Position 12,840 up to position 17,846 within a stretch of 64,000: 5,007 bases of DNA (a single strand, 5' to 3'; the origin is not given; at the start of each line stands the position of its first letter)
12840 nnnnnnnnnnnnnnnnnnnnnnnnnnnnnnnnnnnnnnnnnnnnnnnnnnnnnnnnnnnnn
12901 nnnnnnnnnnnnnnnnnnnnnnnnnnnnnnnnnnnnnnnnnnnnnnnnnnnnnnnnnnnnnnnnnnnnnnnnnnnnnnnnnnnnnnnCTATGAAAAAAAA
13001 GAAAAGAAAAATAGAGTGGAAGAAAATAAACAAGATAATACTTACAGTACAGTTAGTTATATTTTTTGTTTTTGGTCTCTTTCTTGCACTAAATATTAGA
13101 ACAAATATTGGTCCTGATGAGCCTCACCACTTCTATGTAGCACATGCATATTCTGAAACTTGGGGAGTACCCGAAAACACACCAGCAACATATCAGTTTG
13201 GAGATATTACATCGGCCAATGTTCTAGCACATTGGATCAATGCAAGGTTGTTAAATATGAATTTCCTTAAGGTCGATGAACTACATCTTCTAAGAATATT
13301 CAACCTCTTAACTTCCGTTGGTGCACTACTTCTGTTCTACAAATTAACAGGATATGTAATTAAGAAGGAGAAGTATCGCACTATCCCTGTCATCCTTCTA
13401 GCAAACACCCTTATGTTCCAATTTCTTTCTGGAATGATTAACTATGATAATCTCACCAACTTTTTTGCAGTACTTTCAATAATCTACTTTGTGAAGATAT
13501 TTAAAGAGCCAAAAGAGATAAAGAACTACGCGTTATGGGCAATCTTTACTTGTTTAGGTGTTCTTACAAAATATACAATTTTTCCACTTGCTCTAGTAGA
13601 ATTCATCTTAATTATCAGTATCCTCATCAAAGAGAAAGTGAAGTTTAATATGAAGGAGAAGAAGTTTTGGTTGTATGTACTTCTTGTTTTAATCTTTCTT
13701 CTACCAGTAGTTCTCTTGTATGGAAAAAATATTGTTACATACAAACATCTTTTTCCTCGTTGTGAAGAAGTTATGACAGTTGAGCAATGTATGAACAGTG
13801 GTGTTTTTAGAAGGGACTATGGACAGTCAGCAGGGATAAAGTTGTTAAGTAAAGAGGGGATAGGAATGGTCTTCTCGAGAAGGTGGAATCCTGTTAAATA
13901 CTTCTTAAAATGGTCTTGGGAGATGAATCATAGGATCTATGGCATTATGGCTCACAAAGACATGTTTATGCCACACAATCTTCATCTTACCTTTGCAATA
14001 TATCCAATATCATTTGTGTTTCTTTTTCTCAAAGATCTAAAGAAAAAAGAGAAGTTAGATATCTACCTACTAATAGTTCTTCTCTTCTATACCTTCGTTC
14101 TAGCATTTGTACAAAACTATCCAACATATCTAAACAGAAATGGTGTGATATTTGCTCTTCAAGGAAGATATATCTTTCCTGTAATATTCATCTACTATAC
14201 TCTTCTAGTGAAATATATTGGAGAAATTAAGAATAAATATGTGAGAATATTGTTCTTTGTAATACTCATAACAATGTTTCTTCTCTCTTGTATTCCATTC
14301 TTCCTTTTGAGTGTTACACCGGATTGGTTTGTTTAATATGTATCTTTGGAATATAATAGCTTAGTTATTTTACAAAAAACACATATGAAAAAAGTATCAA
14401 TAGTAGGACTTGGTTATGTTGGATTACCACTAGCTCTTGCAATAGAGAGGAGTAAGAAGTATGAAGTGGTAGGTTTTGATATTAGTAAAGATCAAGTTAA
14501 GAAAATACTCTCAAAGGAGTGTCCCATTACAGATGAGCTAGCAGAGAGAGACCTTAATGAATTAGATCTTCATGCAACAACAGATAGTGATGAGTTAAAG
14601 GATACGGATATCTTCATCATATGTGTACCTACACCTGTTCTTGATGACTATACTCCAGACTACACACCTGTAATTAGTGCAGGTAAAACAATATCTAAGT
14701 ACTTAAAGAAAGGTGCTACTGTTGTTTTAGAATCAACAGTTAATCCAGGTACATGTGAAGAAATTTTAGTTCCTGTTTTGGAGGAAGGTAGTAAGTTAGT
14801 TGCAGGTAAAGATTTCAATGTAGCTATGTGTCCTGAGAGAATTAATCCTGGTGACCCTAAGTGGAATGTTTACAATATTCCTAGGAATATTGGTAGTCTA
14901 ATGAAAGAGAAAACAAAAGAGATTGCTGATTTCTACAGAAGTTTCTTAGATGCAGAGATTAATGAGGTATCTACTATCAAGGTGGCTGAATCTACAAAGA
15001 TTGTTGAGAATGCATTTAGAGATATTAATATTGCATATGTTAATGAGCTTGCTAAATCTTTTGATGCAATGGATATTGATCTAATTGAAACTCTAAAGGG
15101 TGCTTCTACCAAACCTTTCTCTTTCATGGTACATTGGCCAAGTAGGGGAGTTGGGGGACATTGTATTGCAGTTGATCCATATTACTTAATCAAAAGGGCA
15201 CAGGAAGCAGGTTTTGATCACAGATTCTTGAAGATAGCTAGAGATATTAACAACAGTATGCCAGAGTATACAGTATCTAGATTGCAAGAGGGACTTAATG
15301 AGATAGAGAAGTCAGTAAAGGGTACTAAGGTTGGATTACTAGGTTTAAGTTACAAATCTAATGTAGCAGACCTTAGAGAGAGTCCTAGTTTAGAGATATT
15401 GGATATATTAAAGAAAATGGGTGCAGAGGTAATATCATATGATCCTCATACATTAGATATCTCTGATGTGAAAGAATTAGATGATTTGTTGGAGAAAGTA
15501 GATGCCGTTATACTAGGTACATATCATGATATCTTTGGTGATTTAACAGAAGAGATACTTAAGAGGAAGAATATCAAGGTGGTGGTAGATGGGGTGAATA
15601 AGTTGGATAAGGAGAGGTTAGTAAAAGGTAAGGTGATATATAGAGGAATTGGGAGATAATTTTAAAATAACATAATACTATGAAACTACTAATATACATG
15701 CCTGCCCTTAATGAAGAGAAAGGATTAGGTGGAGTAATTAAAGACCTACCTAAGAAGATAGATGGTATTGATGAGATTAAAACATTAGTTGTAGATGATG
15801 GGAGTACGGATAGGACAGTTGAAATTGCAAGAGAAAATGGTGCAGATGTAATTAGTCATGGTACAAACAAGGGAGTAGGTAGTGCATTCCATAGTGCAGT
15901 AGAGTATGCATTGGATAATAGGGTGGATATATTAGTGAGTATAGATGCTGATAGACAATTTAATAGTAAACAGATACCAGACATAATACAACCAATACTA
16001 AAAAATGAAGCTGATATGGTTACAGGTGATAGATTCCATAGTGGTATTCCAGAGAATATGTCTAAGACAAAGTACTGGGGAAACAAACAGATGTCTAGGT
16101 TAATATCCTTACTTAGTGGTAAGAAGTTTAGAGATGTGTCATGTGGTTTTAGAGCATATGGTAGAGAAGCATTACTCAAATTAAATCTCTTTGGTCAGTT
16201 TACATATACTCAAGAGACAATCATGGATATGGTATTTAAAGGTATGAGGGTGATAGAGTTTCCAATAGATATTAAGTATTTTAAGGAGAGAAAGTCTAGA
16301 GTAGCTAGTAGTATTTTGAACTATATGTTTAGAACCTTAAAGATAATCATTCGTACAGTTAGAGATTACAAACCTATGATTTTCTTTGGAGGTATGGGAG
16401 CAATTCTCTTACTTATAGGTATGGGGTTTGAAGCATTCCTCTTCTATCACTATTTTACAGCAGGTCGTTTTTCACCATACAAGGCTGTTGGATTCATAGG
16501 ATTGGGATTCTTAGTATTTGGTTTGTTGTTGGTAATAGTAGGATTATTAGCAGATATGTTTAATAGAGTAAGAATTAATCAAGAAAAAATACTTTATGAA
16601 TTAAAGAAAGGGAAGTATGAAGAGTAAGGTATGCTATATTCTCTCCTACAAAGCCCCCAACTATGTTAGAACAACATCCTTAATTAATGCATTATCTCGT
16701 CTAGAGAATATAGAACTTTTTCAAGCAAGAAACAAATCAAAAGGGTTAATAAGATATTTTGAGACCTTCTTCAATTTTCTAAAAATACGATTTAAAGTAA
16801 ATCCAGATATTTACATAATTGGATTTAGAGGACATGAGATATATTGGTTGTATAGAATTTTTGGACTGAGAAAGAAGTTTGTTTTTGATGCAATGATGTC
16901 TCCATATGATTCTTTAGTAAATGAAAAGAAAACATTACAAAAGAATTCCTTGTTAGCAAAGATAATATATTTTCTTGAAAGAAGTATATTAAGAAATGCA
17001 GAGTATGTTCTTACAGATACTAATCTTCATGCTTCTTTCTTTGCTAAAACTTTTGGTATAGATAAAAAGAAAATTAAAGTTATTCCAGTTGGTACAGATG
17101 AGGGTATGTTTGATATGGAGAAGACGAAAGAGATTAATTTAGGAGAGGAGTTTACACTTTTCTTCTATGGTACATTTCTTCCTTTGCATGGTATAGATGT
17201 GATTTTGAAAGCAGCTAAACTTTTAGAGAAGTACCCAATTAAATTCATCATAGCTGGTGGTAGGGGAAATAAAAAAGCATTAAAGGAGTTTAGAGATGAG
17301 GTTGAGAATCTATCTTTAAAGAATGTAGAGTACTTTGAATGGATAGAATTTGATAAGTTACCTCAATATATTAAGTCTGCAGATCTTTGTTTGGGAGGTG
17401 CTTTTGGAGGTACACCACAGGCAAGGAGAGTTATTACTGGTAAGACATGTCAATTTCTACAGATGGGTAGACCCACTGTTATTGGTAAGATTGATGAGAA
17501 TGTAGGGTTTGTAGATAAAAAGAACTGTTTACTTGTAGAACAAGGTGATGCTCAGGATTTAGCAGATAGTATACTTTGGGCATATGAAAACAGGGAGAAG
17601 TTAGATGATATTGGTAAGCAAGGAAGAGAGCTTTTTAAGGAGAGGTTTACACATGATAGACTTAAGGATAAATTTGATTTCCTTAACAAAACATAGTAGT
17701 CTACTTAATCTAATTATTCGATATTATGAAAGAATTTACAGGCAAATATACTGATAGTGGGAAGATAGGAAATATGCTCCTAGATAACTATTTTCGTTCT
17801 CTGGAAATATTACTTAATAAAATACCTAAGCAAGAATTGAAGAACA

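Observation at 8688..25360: Composite cell-surface glycan locus combining an ABC-transporter-dependent pathway with a three-component extracytoplasmic glycosylation set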

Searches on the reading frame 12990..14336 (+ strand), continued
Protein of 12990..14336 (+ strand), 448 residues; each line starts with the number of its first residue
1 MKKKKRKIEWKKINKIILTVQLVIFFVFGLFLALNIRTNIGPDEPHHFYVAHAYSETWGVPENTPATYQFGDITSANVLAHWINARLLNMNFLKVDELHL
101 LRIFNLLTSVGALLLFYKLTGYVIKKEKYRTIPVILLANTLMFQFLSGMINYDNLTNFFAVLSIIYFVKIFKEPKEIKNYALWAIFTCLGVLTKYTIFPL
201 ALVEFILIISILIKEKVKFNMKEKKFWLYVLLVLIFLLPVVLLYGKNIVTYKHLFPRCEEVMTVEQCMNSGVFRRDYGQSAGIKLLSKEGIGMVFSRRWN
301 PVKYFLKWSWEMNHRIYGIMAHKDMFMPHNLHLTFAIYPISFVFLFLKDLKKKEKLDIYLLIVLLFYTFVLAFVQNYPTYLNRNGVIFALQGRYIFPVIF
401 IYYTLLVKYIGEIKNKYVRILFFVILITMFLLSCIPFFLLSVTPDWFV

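Call 50: search_protein_families(library=pfam, proteins=[L011:16404-18413:+, L011:18421-19989:+, L011:19986-20936:-, L011:14701-15447:+], max_evalue=0.01)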
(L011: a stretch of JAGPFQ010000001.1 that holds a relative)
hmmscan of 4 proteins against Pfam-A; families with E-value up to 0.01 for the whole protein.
L011:16404-18413:+ (669 aa): 10 families
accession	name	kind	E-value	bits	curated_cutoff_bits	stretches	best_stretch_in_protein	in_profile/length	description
PF00535.33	Glycos_transf_2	-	3.1e-23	83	23.3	1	7-117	2-109/168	Glycosyl transferase family 2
PF00534.26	Glycos_transf_1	-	1.7e-16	60.6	26.4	1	488-582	78-171/172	Glycosyl transferases group 1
PF13641.12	Glyco_tranf_2_3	-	3.7e-13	50.5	27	1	5-223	3-220/230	Glycosyltransferase like family 2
PF13692.12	Glyco_trans_1_4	-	7.9e-12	46.1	27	1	449-569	20-142/142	Glycosyl transferases group 1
PF10111.15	Glyco_tranf_2_2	-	1.9e-05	24.7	27.3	1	36-197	31-197/276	Glycosyltransferase like family 2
PF20706.3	GT4-conflict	-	3.1e-05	23.6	26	1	497-543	276-322/385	Family 4 Glycosyltransferase in conflict systems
PF13506.12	Glyco_transf_21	-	0.00016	21.7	21.7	1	77-179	21-120/174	Glycosyl transferase family 21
PF13712.12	Glyco_tranf_2_5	-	0.0036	17.5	27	1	44-120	11-88/210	Glycosyltransferase like family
PF13632.12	Glyco_trans_2_3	-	0.0045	17.3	27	1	89-220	1-129/198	Glycosyl transferase family group 2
PF20343.3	DUF6638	-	0.0095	15.3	27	0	384-444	28-89/439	Family of unknown function (DUF6638)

L011:18421-19989:+ (522 aa): 0 families

L011:19986-20936:- (316 aa): 2 families
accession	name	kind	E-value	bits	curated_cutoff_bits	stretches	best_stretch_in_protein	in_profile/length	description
PF13578.12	Methyltransf_24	-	4.8e-26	92.1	26.3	1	65-183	1-105/105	Methyltransferase domain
PF12325.13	TMF_TATA_bd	-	6.8e-05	23.4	29.1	1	242-299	7-64/115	TATA element modulatory factor 1 TATA binding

L011:14701-15447:+ (248 aa): 14 families
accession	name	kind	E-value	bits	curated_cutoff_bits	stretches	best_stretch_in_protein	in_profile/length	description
PF08241.18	Methyltransf_11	-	2.4e-16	60.6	21.2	1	31-126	1-95/95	Methyltransferase domain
PF13489.12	Methyltransf_23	-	3.6e-15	56.5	27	1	16-143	12-124/164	Methyltransferase domain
PF13847.12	Methyltransf_31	-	2.5e-14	53.6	27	1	26-133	3-116/145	Methyltransferase domain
PF13649.12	Methyltransf_25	-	2.1e-13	51.2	27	1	30-122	1-97/97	Methyltransferase domain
PF08242.18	Methyltransf_12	-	6.6e-13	49.7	30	1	31-124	1-98/98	Methyltransferase domain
PF02353.26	CMAS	-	7.7e-08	32.4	27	1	26-127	62-165/273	Mycolic acid cyclopropane synthetase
PF00398.26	RrnaAD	-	1.3e-07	31.4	24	1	26-90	30-93/263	Ribosomal RNA adenine dimethylase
PF05401.17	NodS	-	2.7e-06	27.8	24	1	12-127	30-145/201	Nodulation protein S (NodS)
PF05219.18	DREV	-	1.8e-05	24.5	26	1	12-128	80-188/265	DREV methyltransferase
PF10294.15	Methyltransf_16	-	0.00041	20.6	21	1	20-128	40-157/174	Lysine methyltransferase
PF06325.19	PrmA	-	0.0023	17.9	22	1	17-127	152-259/296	Ribosomal protein L11 methyltransferase (PrmA)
PF00891.24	Methyltransf_2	-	0.0038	17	22.3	1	18-126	53-164/210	O-methyltransferase domain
PF05891.18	Methyltransf_PK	-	0.0054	16.7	27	1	26-127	55-160/218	AdoMet dependent proline di-methyltransferase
PF05175.20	MTS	-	0.0055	16.8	23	1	23-150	30-162/170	Methyltransferase small domain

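Call 71: search_protein_families(library=pfam, proteins=[L011:18421-19989:+, L010:18510-20471:+, L010:13628-14722:+, L010:16417-17463:-, L010:17501-18493:+, L010:14699-15337:-], max_evalue=0.05)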
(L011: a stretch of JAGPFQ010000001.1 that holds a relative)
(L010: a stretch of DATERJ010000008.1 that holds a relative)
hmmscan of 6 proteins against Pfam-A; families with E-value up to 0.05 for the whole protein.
L011:18421-19989:+ (522 aa): 0 families

L010:18510-20471:+ (653 aa): 0 families

L010:13628-14722:+ (364 aa): 1 family
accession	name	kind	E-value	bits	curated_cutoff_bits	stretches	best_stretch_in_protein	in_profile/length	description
PF02350.25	Epimerase_2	-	1.9e-51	175.4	30.6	1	28-337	4-317/347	UDP-N-acetylglucosamine 2-epimerase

L010:16417-17463:- (348 aa): 5 families
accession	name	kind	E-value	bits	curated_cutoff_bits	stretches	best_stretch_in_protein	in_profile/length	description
PF00535.33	Glycos_transf_2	-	5.5e-37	127.7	23.3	1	8-143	1-140/168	Glycosyl transferase family 2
PF13641.12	Glyco_tranf_2_3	-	2.7e-11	44.4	27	1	5-122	1-126/230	Glycosyltransferase like family 2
PF10111.15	Glyco_tranf_2_2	-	1.7e-10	41.3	27.3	1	19-108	14-107/276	Glycosyltransferase like family 2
PF13704.12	Glyco_tranf_2_4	-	0.00012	23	27.5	1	36-94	21-83/98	Glycosyl transferase family 2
PF14793.11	DUF4478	-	0.015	15.7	25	0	20-77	20-77/109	Pyrimidine/purine nucleotide 5'-monophosphate nucleosidases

L010:17501-18493:+ (330 aa): 6 families
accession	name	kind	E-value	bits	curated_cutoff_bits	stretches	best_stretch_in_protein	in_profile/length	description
PF00535.33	Glycos_transf_2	-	7.7e-22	78.4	23.3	1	48-178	1-131/168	Glycosyl transferase family 2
PF13641.12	Glyco_tranf_2_3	-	7e-09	36.5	27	1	57-279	16-229/230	Glycosyltransferase like family 2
PF13632.12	Glyco_trans_2_3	-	5.1e-07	30.1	27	1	130-282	3-143/198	Glycosyl transferase family group 2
PF11397.14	GlcNAc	-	9.3e-06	25.8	21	1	144-294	144-305/352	Glycosyltransferase (GlcNAc)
PF10111.15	Glyco_tranf_2_2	-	9.7e-05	22.4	27.3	1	57-300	15-254/276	Glycosyltransferase like family 2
PF01501.26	Glyco_transf_8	-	0.0018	18.3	24.3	0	50-109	4-64/253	Glycosyl transferase family 8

L010:14699-15337:- (212 aa): 11 families
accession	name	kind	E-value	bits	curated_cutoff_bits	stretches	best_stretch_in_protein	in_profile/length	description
PF13847.12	Methyltransf_31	-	9.7e-07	29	27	1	40-146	9-119/145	Methyltransferase domain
PF13649.12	Methyltransf_25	-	2.2e-06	28.7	27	1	40-134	3-97/97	Methyltransferase domain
PF13489.12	Methyltransf_23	-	2e-05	24.8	27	1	40-184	28-163/164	Methyltransferase domain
PF05175.20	MTS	-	0.0001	22.4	23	1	26-96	23-95/170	Methyltransferase small domain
PF08241.18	Methyltransf_11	-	0.00031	21.8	21.2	1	40-138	2-95/95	Methyltransferase domain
PF08242.18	Methyltransf_12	-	0.0079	17.3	30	1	40-134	2-96/98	Methyltransferase domain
PF02353.26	CMAS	-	0.0096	15.7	27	1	21-140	49-166/273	Mycolic acid cyclopropane synthetase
PF05891.18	Methyltransf_PK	-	0.0098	15.9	27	1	31-140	52-161/218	AdoMet dependent proline di-methyltransferase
PF13679.12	Methyltransf_32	-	0.035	14.5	27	1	23-96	13-94/143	Methyltransferase domain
PF00398.26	RrnaAD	-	0.037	13.6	24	0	13-94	10-88/263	Ribosomal RNA adenine dimethylase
PF09522.15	RE_R_Pab1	-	0.038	14.6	25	0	129-159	77-107/119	R.Pab1 restriction endonuclease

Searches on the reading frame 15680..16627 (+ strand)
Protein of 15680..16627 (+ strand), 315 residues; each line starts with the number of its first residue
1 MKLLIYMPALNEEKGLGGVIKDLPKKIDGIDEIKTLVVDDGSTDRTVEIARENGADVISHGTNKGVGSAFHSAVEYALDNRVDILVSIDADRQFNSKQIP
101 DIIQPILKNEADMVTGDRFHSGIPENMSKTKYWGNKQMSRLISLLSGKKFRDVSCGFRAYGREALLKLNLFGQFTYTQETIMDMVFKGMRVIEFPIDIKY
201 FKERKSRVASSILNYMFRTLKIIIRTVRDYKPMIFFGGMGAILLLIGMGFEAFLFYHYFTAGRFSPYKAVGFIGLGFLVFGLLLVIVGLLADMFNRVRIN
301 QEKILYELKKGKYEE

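Call 3: search_protein_families(library=pfam, proteins=[window:15680-16627:+])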
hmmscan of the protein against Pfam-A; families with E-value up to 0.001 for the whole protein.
window:15680-16627:+ (315 aa): 1 family
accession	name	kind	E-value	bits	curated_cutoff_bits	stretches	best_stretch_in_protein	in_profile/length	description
PF00535.33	Glycos_transf_2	-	2.1e-22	80.3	23.3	1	5-165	2-164/168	Glycosyl transferase family 2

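Call 9: search_protein_families(library=ncbifam, proteins=[window:15680-16627:+], max_evalue=0.01)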
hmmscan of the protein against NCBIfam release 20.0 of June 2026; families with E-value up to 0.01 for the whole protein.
window:15680-16627:+ (315 aa): 12 families
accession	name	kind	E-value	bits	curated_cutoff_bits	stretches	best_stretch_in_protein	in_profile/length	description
TIGR04182.1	glyco_TIGR04182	equivalog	9.2e-42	143.4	325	1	4-301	3-289/293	S-layer glycoprotein N-glycosyltransferase AglJ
NF041391.1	DPhHxTase_Halo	equivalog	3.2e-29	101.4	375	1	7-199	1-184/213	dolichyl-phosphate hexose transferase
NF058614.1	PPMAGASynPpgS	equivalog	2e-23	83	370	1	5-210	4-208/226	polyprenyl-phospho-N-acetylgalactosaminyl synthase PpgS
NF010496.0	PRK13915.1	equivalog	5.7e-12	45.3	262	1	5-110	35-146/307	glucosyl-3-phosphoglycerate synthase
NF007986.1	PRK10714.1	equivalog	4.8e-11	42.2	529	1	3-297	8-296/316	undecaprenyl-phosphate 4-deoxy-4-formamido-L-arabinose transferase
NF047588.1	GlcsyltransPgfSStrep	equivalog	2.8e-10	39.9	500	1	1-309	1-295/308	glycosyltransferase PgfS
TIGR04283.1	glyco_like_mftF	equivalog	1.2e-08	34.8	182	1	5-128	3-116/221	TIGR04283 family arsenosugar biosynthesis glycosyltransferase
NF041865.1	EpsU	equivalog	4.4e-08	32.5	700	1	3-161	41-200/394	exopolysaccharide biosynthesis GT2 family glycosyltransferase EpsU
TIGR03937.1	PgaC_IcaA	equivalog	1.2e-05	24.5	422.3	1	5-116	49-161/407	poly-beta-1,6-N-acetyl-D-glucosamine synthase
TIGR01556.1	rhamnosyltran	subfamily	0.0007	18.9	200.55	1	32-98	21-90/281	rhamnosyltransferase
NF007482.0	PRK10073.1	equivalog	0.0033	16.5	423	1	3-115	8-119/334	glycosyltransferase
NF041875.1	EPS_EpsD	equivalog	0.0091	15.4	370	0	7-97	5-95/325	exopolysaccharide biosynthesis glycosyltransferase EpsD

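Call 21: search_solved_structures(query=window:15680-16624:+, max_evalue=0.001)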
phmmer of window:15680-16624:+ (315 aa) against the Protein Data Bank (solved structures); distinct sequences matched with E-value up to 0.001: 11.
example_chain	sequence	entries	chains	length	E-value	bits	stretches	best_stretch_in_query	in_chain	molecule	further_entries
9hwj_A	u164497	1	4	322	9.3e-12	48.1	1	2-297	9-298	Undecaprenyl-phosphate 4-deoxy-4-formamido-L-arabinose transferase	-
5mlz_A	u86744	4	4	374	7.6e-10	41.8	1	1-254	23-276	Dolichol monophosphate mannose synthase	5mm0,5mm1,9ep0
9bhc_C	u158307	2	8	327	4.4e-09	39.3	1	2-305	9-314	Undecaprenyl-phosphate 4-deoxy-4-formamido-L-arabinose transferase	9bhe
8vxh_A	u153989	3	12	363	6.4e-09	38.7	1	2-305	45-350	Undecaprenyl-phosphate 4-deoxy-4-formamido-L-arabinose transferase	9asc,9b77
7pdo_A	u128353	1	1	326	1.9e-05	27.3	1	4-135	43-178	Glucosyl-3-phosphoglycerate synthase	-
7p5l_A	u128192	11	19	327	1.9e-05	27.3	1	4-135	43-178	Glucosyl-3-phosphoglycerate synthase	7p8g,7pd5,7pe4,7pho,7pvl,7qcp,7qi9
6p61_A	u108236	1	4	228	6.7e-05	25.6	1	5-100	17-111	Glycosyltransferase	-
3ckj_A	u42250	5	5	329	0.00037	23.1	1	4-108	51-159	Putative uncharacterized protein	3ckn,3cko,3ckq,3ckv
4y6n_A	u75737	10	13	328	0.00069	22.2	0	4-110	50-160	Glucosyl-3-phosphoglycerate synthase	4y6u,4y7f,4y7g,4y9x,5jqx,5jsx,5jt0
3e25_A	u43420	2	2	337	0.00073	22.1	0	4-110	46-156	Putative uncharacterized protein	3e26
4ddz_A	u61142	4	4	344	0.00077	22.1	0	4-110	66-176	GLUCOSYL-3-PHOSPHOGLYCERATE SYNTHASE (GpgS) | Glucosyl-3-phosphoglycerate synthase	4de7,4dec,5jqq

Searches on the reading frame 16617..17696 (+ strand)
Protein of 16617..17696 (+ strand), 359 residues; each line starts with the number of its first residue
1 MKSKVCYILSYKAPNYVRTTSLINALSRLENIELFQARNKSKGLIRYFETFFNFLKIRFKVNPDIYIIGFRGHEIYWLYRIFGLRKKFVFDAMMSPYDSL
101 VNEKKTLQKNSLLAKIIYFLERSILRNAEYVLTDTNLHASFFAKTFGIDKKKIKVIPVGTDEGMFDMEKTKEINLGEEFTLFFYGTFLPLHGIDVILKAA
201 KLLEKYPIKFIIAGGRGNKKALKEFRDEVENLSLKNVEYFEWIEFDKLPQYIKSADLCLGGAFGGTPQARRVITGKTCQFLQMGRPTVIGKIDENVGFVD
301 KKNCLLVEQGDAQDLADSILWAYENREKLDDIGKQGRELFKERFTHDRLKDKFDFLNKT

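Call 3: search_protein_families(library=pfam, proteins=[window:16617-17696:+])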
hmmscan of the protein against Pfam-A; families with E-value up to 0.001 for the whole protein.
window:16617-17696:+ (359 aa): 3 families
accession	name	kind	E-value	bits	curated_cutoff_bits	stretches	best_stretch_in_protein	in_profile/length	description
PF00534.26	Glycos_transf_1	-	7e-15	55.4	26.4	1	174-257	10-95/172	Glycosyl transferases group 1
PF13692.12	Glyco_trans_1_4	-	2.2e-13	51.1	27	1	179-325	2-142/142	Glycosyl transferases group 1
PF13439.12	Glyco_transf_4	-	0.00033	21.1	28.5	1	97-161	108-167/170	Glycosyltransferase Family 4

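Call 9: search_protein_families(library=ncbifam, proteins=[window:16617-17696:+], max_evalue=0.01)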
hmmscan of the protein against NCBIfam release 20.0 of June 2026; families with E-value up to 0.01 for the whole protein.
window:16617-17696:+ (359 aa): 14 families
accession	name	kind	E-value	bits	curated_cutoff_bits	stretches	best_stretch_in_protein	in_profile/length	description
NF007640.0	PRK10307.1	subfamily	2e-13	50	276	1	107-349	151-396/411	WcaI family glycosyltransferase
NF041010.1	glycosy_Agl16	equivalog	2.4e-09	36.5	575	1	87-255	102-254/352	glycosylation protein Agl16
NF041876.1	EPS_EpsE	equivalog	2.1e-08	33.9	400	1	126-348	160-384/389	exopolysaccharide biosynthesis GT4 family glycosyltransferase EpsE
TIGR04063.1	stp3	hypoth_equivalog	6.3e-08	31.9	442.05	1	104-343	134-378/397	TIGR04063 family PEP-CTERM/XrtA system glycosyltransferase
NF038298.1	EPS_HpsO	equivalog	9.7e-08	31.2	575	1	119-356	138-384/388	hormogonium polysaccharide biosynthesis glycosyltransferase HpsO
NF038229.1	Glyco4_Geo_Pelo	equivalog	1.4e-07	30.8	400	1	123-348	105-324/338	GPMC system family 4 glycosyltransferase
NF046085.1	XrtY_assoc_Gly1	equivalog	3.2e-07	29.5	400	1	107-353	140-377/387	XrtY-associated glycosyltransferase XYAG1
TIGR04007.1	wcaI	equivalog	3.6e-06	25.9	800.45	1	109-290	155-338/407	colanic acid biosynthesis glycosyltransferase WcaI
NF038295.1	EPS_HpsP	equivalog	6.2e-05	22.2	550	1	107-348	133-375/388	hormogonium polysaccharide biosynthesis glycosyltransferase HpsP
TIGR03449.1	mycothiol_MshA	equivalog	0.00012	21.1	462.5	1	121-257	158-306/406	D-inositol-3-phosphate glycosyltransferase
NF050063.1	ProtGlycPglJ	equivalog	0.00024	20.4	500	1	51-256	74-267/363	N-acetylgalactosamine-N,N'-diacetylbacillosaminyl-diphospho-undecaprenol 4-alpha-N-acetylgalactosaminyltransferase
TIGR03088.1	stp2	hypoth_equivalog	0.00028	20.1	409.05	1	206-354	228-367/374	TIGR03088 family PEP-CTERM/XrtA system glycosyltransferase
NF053513.1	Gtran_IagA_BgsA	equivalog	0.0016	17.5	460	1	113-258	91-239/333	LTA glycolipid anchor biosynthesis glycosyltransferase, IagA/BgsA family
TIGR04157.1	glyco_rSAM_CFB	subfamily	0.0029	16.7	400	0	101-226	142-277/406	TIGR04157 family glycosyltransferase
